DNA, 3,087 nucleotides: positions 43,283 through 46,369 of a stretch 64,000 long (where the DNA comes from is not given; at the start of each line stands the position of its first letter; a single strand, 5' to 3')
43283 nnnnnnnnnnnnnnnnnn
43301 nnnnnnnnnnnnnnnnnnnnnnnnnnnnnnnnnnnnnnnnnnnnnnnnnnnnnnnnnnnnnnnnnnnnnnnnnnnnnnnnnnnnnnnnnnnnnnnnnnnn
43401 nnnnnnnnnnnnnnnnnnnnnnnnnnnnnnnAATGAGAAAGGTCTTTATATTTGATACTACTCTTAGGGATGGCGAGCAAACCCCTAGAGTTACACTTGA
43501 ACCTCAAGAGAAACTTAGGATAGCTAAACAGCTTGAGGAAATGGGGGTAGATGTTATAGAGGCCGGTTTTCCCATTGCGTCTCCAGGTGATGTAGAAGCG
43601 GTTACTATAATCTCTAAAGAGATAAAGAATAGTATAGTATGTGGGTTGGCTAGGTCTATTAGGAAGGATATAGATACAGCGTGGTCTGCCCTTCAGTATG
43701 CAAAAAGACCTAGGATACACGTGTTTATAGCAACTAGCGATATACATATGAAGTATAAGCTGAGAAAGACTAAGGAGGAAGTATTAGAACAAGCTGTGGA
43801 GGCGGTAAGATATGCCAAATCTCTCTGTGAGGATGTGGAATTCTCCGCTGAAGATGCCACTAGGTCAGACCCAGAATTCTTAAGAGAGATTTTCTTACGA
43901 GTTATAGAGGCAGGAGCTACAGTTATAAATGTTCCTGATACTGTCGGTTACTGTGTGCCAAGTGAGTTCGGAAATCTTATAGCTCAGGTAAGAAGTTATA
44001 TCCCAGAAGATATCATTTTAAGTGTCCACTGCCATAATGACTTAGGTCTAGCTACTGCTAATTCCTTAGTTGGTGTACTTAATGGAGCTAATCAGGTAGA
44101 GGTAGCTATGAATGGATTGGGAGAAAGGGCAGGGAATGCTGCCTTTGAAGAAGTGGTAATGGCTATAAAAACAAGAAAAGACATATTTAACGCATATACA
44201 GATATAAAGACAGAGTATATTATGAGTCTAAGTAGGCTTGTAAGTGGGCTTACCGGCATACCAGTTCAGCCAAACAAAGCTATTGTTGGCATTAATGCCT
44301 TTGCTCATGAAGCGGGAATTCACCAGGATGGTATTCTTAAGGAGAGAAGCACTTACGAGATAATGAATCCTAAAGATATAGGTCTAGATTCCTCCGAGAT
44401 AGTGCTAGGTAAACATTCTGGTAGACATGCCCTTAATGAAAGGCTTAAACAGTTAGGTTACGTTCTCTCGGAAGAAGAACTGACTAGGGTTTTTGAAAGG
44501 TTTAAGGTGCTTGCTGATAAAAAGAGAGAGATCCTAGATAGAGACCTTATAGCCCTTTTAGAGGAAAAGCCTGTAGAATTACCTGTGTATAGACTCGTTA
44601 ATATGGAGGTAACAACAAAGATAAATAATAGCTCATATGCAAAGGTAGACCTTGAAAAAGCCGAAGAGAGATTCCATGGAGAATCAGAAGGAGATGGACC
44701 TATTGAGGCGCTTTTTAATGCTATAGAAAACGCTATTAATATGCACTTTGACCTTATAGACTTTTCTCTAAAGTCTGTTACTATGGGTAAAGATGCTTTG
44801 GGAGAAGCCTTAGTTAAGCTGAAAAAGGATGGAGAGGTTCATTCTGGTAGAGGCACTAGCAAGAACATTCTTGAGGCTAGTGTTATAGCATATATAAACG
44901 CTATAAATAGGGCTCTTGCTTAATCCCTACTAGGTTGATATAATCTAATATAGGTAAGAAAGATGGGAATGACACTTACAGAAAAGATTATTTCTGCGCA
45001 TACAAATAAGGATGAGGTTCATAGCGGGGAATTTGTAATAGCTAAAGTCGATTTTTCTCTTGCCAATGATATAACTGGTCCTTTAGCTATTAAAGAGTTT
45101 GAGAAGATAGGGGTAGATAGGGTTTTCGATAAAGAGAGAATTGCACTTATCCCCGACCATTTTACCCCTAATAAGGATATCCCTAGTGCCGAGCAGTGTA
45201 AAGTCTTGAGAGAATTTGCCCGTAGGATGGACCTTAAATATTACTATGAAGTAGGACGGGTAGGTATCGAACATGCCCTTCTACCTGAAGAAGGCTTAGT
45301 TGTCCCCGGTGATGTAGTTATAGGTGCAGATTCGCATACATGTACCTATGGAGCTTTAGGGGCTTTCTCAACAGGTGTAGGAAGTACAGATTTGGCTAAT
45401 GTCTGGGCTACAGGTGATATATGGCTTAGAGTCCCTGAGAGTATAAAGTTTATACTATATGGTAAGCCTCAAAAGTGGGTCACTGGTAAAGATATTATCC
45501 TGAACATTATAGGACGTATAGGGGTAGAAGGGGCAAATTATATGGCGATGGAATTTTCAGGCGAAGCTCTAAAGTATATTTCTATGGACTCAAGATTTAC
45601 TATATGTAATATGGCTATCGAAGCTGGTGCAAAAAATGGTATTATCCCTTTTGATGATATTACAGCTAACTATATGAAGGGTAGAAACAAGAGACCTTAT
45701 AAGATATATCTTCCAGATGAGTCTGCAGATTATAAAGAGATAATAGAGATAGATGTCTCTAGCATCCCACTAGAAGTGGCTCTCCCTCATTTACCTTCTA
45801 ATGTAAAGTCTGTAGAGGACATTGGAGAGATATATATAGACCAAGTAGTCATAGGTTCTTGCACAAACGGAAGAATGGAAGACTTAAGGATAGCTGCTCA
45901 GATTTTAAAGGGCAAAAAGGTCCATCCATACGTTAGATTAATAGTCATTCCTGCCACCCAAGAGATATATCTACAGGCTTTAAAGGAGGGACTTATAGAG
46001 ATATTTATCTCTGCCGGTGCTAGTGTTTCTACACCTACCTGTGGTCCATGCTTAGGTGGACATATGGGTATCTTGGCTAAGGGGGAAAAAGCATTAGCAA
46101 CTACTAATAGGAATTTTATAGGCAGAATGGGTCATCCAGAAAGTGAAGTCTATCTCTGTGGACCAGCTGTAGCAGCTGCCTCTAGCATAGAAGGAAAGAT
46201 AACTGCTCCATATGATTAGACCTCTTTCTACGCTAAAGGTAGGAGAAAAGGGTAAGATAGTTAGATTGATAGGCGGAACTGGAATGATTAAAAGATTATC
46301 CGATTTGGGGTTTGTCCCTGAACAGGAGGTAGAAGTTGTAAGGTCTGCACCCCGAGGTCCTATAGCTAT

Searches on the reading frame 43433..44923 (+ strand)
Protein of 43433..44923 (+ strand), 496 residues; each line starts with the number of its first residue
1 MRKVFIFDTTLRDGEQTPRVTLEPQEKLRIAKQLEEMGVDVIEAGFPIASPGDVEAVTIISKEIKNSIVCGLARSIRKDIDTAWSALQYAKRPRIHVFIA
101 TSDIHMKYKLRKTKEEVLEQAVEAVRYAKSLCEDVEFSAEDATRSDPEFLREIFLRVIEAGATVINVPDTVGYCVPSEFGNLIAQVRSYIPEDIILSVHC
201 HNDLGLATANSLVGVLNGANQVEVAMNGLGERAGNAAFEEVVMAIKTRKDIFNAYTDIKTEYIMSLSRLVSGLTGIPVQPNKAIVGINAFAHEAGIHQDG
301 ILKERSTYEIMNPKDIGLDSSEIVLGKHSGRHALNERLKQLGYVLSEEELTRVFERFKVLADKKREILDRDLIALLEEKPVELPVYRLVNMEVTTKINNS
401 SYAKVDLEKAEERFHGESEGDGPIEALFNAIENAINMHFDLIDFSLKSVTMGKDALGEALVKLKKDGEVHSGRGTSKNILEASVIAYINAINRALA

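Call 62: search_protein_families(library=pfam, proteins=[window:43433-44923:+], max_evalue=0.00001)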
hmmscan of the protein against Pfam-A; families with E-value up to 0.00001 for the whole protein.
window:43433-44923:+ (496 aa): 3 families
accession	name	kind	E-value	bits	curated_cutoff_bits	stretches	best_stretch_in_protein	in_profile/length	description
PF00682.25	HMGL-like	-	7.5e-95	317.7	29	1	4-270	2-260/260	HMGL-like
PF22617.1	HCS_D2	-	2.5e-34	117.9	27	1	284-364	1-81/82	Homocitrate synthase post-HMGL domain-like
PF08502.15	LeuA_dimer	-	2.5e-31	108.7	24.9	1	366-495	1-131/131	LeuA allosteric (dimerisation) domain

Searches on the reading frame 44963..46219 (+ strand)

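Call 62: search_protein_families(library=pfam, proteins=[window:44963-46219:+], max_evalue=0.00001)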
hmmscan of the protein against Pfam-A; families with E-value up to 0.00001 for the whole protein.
window:44963-46219:+ (418 aa): 1 family
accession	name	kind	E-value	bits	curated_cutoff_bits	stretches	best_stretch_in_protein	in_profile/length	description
PF00330.25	Aconitase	-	3.4e-101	339.9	28.7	1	7-411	1-463/463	Aconitase family (aconitate hydratase)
